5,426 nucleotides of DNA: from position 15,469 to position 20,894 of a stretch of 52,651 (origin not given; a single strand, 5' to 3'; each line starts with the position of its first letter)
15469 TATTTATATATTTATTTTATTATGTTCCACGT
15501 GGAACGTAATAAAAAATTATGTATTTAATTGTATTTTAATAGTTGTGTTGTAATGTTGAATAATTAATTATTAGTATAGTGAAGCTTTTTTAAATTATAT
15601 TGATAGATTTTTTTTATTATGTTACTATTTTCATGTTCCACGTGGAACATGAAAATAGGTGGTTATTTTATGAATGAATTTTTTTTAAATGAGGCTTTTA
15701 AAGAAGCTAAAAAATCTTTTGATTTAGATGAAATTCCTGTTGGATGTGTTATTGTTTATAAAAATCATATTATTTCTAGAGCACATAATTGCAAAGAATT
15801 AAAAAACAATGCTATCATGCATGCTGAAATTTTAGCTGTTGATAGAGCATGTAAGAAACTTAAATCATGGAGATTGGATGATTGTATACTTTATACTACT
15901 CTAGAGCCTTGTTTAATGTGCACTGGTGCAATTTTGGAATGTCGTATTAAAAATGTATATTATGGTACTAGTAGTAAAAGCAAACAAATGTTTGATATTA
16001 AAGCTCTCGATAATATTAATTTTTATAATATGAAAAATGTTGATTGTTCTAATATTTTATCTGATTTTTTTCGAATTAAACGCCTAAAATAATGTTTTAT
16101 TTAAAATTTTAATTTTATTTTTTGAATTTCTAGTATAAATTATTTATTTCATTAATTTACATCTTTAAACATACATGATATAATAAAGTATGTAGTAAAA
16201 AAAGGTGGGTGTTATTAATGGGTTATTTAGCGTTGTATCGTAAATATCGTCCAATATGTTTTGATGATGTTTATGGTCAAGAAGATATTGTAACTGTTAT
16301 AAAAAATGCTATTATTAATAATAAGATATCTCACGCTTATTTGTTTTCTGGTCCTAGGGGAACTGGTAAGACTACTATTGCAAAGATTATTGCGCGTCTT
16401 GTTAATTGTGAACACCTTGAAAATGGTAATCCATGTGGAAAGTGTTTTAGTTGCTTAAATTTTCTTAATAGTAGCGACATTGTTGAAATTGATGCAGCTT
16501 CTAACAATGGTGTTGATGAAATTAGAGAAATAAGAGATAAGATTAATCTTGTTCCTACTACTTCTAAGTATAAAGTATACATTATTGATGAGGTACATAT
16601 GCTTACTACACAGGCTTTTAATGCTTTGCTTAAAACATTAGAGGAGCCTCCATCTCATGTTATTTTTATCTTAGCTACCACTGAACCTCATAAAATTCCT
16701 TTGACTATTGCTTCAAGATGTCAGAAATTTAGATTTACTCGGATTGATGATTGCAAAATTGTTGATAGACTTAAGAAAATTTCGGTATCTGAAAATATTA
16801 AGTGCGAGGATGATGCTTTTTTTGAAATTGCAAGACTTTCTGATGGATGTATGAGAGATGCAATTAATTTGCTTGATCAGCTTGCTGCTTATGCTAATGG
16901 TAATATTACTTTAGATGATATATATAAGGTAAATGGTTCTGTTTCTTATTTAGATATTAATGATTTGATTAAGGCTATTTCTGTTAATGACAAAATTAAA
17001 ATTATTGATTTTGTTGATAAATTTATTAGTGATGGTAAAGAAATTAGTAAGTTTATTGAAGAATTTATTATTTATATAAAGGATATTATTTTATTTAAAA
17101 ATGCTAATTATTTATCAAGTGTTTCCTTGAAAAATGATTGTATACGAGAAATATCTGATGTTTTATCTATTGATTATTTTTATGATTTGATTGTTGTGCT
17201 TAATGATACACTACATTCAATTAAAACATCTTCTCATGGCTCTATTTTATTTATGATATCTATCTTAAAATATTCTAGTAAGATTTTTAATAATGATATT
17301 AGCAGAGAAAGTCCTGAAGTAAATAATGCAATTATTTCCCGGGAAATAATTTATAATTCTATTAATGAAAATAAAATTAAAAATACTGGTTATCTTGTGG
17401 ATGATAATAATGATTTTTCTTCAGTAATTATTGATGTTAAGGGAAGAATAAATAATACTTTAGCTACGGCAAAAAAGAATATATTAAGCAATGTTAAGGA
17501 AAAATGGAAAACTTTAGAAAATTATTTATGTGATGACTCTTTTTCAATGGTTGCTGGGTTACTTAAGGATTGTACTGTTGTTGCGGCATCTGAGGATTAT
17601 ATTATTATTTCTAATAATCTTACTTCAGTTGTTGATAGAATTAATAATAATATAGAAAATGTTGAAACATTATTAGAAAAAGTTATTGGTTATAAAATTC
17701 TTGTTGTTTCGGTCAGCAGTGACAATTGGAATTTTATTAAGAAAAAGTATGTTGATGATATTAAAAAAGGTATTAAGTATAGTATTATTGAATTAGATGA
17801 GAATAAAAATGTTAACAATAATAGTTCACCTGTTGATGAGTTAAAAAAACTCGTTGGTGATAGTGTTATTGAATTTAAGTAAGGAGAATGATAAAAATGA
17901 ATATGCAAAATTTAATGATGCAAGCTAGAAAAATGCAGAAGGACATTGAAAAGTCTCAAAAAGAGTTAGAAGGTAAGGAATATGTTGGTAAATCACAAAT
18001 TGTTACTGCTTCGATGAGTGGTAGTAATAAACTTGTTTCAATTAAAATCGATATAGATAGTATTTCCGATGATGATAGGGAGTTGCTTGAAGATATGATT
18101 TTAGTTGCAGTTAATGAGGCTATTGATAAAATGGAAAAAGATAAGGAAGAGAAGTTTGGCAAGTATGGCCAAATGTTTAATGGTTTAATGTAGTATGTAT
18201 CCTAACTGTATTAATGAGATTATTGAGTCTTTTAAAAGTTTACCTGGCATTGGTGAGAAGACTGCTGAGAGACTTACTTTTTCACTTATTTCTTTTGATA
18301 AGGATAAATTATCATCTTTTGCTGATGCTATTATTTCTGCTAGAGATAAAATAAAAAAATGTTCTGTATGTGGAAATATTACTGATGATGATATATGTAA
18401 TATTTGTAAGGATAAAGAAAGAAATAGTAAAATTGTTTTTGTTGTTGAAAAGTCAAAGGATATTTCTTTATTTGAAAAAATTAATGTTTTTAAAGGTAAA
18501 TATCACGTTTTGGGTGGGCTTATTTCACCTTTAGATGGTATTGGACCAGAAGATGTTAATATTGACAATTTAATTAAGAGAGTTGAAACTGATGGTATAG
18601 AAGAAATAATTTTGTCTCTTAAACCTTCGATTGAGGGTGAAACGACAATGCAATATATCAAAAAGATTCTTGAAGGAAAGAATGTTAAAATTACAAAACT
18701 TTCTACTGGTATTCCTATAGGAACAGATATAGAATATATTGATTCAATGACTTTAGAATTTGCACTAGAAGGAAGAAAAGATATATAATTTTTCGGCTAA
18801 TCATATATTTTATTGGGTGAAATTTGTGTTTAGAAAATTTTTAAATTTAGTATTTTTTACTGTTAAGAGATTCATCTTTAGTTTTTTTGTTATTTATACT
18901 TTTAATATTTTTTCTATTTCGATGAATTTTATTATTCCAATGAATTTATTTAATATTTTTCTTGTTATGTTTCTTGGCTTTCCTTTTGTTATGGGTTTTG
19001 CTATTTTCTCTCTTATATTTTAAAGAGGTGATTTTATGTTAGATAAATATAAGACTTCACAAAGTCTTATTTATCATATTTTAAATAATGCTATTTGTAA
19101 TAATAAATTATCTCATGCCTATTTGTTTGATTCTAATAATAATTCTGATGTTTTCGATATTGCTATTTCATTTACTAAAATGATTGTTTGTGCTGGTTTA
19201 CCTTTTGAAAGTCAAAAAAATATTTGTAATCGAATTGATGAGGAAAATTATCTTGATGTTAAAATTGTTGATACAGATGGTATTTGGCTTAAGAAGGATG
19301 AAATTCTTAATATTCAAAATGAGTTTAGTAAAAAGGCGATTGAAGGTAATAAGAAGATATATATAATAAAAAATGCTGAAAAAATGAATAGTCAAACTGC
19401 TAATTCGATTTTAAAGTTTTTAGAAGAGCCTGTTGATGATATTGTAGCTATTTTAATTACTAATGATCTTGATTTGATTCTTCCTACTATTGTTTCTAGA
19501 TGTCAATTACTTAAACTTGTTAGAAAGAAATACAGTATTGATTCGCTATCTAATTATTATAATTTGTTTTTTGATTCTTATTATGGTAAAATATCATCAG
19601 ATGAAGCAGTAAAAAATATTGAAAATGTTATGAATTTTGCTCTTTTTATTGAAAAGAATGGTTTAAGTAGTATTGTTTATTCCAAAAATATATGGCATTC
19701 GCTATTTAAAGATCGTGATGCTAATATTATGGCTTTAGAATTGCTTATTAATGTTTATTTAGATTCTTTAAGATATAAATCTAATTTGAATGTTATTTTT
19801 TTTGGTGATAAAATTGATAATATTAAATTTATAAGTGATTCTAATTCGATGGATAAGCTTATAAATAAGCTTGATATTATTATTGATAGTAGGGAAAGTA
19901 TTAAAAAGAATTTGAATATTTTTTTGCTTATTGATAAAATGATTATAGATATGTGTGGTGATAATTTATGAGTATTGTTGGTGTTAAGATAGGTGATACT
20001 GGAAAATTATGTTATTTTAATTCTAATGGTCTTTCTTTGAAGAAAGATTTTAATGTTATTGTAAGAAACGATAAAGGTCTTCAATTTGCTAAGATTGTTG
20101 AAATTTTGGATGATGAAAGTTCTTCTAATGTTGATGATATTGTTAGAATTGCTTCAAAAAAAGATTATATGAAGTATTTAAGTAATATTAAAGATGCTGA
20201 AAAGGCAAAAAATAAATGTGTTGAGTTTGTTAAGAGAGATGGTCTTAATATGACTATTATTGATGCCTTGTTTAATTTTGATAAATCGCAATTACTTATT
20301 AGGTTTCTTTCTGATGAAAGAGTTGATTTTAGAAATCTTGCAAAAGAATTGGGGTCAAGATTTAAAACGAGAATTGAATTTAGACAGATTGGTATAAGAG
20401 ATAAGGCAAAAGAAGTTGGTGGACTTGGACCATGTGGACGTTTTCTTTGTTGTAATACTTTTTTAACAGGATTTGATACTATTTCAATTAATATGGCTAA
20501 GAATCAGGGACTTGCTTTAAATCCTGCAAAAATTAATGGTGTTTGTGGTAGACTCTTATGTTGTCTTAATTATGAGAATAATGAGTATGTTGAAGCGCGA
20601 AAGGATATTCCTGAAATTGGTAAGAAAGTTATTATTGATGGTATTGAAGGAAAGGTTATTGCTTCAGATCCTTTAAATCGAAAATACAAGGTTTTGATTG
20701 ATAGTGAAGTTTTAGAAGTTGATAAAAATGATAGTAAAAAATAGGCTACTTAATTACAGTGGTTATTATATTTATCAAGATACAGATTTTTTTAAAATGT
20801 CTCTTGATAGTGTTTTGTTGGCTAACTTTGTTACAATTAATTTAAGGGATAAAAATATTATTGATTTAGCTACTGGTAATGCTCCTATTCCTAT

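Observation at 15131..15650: Dense array of five parS-type centromere sites in a single intergenic spacer about 8 kb from oriC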

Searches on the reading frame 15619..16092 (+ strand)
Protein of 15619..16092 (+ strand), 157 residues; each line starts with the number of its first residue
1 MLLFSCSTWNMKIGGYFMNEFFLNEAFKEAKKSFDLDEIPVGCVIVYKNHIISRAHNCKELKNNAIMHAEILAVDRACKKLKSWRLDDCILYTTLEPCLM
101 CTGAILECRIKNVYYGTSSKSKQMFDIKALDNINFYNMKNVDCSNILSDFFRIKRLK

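Call 8: search_protein_families(library=ncbifam, proteins=[window:15619-16092:+], max_evalue=0.00001)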
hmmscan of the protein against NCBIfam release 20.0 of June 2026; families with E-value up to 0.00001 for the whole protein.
window:15619-16092:+ (157 aa): 3 families
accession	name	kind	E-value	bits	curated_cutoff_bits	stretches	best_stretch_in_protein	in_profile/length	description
NF008113.2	PRK10860.1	equivalog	5.9e-29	101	150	1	17-155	5-152/165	tRNA adenosine(34) deaminase TadA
TIGR00326.1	eubact_ribD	equivalog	7.3e-08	32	156.35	1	39-115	19-92/343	bifunctional diaminohydroxyphosphoribosylaminopyrimidine deaminase/5-amino-6-(5-phosphoribosylamino)uracil reductase RibD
TIGR02571.1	ComEB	equivalog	1.6e-07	31.4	219.45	1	65-134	66-132/151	ComE operon protein 2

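Call 11: find_encoding_contigs(protein=window:15670-16092:+, flank=10000, max_places=10)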
Protein window:15670-16092:+ (140 aa): 1 contig read that carries it; 1 place shown.
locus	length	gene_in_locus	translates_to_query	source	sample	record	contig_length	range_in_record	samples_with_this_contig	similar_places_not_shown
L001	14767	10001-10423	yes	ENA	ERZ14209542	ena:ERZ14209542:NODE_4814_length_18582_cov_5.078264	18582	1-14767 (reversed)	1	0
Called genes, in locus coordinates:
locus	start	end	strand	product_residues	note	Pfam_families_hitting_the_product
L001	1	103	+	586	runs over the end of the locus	PF01580:FtsK_SpoIIIE (faint), PF01935:DUF87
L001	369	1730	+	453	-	PF11638:DnaA_N, PF00308:Bac_DnaA, PF01695:IstB_IS21, PF00004:AAA, PF13173:AAA_14 (faint), PF08299:Bac_DnaA_C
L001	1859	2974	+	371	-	PF00712:DNA_pol3_beta, PF02767:DNA_pol3_beta_2, PF02768:DNA_pol3_beta_3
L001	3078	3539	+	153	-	PF06338:ComK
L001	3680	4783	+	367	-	PF02463:SMC_N, PF13175:AAA_15, PF13476:AAA_23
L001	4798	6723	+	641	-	PF02518:HATPase_c, PF00204:DNA_gyraseB, PF01751:Toprim, PF00986:DNA_gyraseB_C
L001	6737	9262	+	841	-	PF00521:DNA_topoisoIV, PF03989:DNA_gyraseA_C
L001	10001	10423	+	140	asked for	PF00383:dCMP_cyt_deam_1, PF14437:MafB19-deam, PF14439:Bd3614-deam (weak)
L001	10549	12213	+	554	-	PF05496:RuvB_N (faint), PF06068:TIP49 (faint), PF13173:AAA_14 (faint), PF13177:DNA_pol3_delta2, PF13604:AAA_30 (faint), PF00004:AAA, PF07728:AAA_5 (faint), PF22608:DNAX_ATPase_lid, +1 more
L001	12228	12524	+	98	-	PF02575:YbaB_DNA_bd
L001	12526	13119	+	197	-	PF21176:RecR_HhH, PF02132:RecR_ZnF, PF01751:Toprim (faint), PF13662:Toprim_4, PF21175:RecR_C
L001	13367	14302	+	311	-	PF13177:DNA_pol3_delta2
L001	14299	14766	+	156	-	?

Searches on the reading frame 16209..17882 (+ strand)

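Call 8: search_protein_families(library=ncbifam, proteins=[window:16209-17882:+], max_evalue=0.00001)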
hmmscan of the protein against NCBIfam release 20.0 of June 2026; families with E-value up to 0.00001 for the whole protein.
window:16209-17882:+ (557 aa): 77 families (the best 25 are shown)
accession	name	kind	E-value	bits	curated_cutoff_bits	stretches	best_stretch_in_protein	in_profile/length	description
NF004046.1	PRK05563.1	equivalog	5.9e-155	517.4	400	1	6-553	2-565/567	DNA polymerase III subunit gamma/tau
TIGR02397.1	dnaX_nterm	equivalog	5.3e-129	430.5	250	1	6-355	1-354/355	DNA polymerase III subunit gamma/tau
NF011512.0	PRK14950.1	equivalog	2e-113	380.6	593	1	4-353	1-356/585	DNA polymerase III subunits gamma and tau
NF004549.0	PRK05896.1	equivalog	2e-109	367.1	578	1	7-303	4-302/642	DNA polymerase III subunits gamma and tau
NF011510.0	PRK14948.1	equivalog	1.1e-108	364.7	593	1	4-513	3-526/640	DNA polymerase III subunit gamma/tau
NF011514.0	PRK14953.1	equivalog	2e-108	363.4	536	1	4-356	1-352/488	DNA polymerase III subunits gamma and tau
NF011526.0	PRK14965.1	equivalog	3.4e-107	359.7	670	1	4-300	1-300/578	DNA polymerase III subunits gamma and tau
NF011523.0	PRK14962.1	equivalog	4.2e-102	342.3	576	1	8-505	3-453/474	DNA polymerase III subunits gamma and tau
NF005942.0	PRK07994.1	equivalog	1.5e-101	341.4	613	1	4-359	1-362/655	DNA polymerase III subunit gamma/tau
NF005173.0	PRK06647.1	equivalog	1e-99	334.9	623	1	12-528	9-534/568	DNA polymerase III subunits gamma and tau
NF004962.0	PRK06305.1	equivalog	2.3e-98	330.4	559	1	6-348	4-341/465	DNA polymerase III subunits gamma and tau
NF011531.0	PRK14971.1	equivalog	5.7e-96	322.7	685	1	8-491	6-494/614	DNA polymerase III subunit gamma/tau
NF011524.0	PRK14963.1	equivalog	3.6e-93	313.7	601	1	8-240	3-235/647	DNA polymerase III subunits gamma and tau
NF006585.0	PRK09111.1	equivalog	1.3e-91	308.2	604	1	5-293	26-321/616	DNA polymerase III subunit gamma/tau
NF006280.0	PRK08451.1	equivalog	4.6e-91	306.2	572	1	8-525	3-476/535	DNA polymerase III subunit gamma/tau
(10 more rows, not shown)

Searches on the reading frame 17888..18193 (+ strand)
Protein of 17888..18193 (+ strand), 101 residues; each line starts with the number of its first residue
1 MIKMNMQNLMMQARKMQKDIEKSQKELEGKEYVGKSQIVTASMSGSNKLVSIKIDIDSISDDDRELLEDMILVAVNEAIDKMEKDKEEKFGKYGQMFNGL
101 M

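Call 8: search_protein_families(library=ncbifam, proteins=[window:17888-18193:+], max_evalue=0.00001)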
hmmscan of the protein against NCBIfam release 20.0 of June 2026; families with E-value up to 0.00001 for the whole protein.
window:17888-18193:+ (101 aa): 2 families
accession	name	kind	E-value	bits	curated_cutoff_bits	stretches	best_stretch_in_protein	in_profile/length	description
TIGR00103.1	DNA_YbaB_EbfC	equivalog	1.3e-17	63.8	49.45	1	4-99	5-103/104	YbaB/EbfC family nucleoid-associated protein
NF011218.0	PRK14625.1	equivalog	6.4e-07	29.7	151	1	5-90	3-90/109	hypothetical protein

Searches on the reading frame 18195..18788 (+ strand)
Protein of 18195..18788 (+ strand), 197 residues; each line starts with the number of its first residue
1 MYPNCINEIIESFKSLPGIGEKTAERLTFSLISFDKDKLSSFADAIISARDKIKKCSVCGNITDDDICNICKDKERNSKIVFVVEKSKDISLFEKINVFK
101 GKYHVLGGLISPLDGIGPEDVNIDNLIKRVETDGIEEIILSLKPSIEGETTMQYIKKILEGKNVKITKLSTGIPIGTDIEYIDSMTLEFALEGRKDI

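Call 8: search_protein_families(library=ncbifam, proteins=[window:18195-18788:+], max_evalue=0.00001)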
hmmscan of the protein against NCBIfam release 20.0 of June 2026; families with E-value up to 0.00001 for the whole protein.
window:18195-18788:+ (197 aa): 1 family
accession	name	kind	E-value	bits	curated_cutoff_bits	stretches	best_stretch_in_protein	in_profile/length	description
TIGR00615.1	recR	equivalog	1.4e-73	246.6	162.55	1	2-195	3-196/196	recombination mediator RecR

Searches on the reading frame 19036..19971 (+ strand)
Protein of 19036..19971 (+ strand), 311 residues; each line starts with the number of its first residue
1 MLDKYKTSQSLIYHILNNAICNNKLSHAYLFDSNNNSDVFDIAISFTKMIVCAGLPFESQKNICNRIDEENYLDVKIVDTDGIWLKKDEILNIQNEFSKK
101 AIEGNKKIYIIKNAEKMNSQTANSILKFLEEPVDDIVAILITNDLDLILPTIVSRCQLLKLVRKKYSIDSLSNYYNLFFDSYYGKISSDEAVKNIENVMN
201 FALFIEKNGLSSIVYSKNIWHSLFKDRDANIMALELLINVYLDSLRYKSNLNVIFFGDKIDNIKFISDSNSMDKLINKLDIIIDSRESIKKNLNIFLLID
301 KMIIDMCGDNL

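Call 8: search_protein_families(library=ncbifam, proteins=[window:19036-19971:+], max_evalue=0.00001)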
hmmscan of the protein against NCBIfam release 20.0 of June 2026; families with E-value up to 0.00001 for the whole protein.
window:19036-19971:+ (311 aa): 55 families (the best 25 are shown)
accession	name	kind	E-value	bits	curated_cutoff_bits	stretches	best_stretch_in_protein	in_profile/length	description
NF005972.1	PRK08058.1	equivalog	3.2e-57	194.2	340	2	4-162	5-166/328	DNA polymerase III subunit delta'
TIGR00678.1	holB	equivalog_domain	1e-36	126.3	180.6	1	14-164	2-155/188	DNA polymerase III subunit delta'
NF005581.0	PRK07276.1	equivalog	5.9e-33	114.7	263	1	6-174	4-173/291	DNA polymerase III subunit delta'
NF004047.0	PRK05564.1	equivalog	8.8e-27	93.9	282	1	15-306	15-310/313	DNA polymerase III subunit delta'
NF005638.0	PRK07399.1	subfamily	4.3e-25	88.4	230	1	88-163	110-184/317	DNA polymerase III subunit delta'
NF005926.0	PRK07940.1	equivalog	2.3e-24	86.4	300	1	21-162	32-172/394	DNA polymerase III subunit delta'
TIGR02397.1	dnaX_nterm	equivalog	6.7e-23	81.5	250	1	8-162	18-174/355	DNA polymerase III subunit gamma/tau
NF005515.0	PRK07132.1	equivalog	6.8e-23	81.6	204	1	11-187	5-177/301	DNA polymerase III subunit delta'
NF011523.0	PRK14962.1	equivalog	4.3e-22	78.5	576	1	9-161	19-173/474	DNA polymerase III subunits gamma and tau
NF011514.0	PRK14953.1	equivalog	1.3e-21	77.1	536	1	9-175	21-187/488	DNA polymerase III subunits gamma and tau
NF004488.0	PRK05818.1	equivalog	1.2e-20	74.3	218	1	27-250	8-237/261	DNA polymerase III subunit delta'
NF004310.0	PRK05707.1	equivalog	2.3e-20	73.3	280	1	87-160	88-161/328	DNA polymerase III subunit delta'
NF004046.1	PRK05563.1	equivalog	5.4e-20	71.8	400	1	8-158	19-171/567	DNA polymerase III subunit gamma/tau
NF011512.0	PRK14950.1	equivalog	1.1e-16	61.1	593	1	9-165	21-180/585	DNA polymerase III subunits gamma and tau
NF004962.0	PRK06305.1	equivalog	2.3e-16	60.1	559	1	9-163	22-179/465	DNA polymerase III subunits gamma and tau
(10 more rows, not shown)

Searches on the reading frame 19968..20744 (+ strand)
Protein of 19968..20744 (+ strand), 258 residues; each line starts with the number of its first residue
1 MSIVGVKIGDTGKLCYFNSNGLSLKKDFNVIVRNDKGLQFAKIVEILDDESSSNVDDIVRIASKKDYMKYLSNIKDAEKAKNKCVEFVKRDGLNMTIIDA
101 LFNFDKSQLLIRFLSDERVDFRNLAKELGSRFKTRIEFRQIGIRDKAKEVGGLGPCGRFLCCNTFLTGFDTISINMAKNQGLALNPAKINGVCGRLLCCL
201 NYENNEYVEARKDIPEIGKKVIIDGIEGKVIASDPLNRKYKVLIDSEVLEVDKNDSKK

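Call 8: search_protein_families(library=ncbifam, proteins=[window:19968-20744:+], max_evalue=0.00001)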
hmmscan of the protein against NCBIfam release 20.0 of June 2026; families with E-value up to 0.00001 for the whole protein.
window:19968-20744:+ (258 aa): 1 family
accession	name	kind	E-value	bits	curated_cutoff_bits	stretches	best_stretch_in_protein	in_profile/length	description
NF041131.1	RicT_YaaT_fam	subfamily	3e-74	249.2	70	1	29-234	2-211/213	regulatory iron-sulfur-containing complex subunit RicT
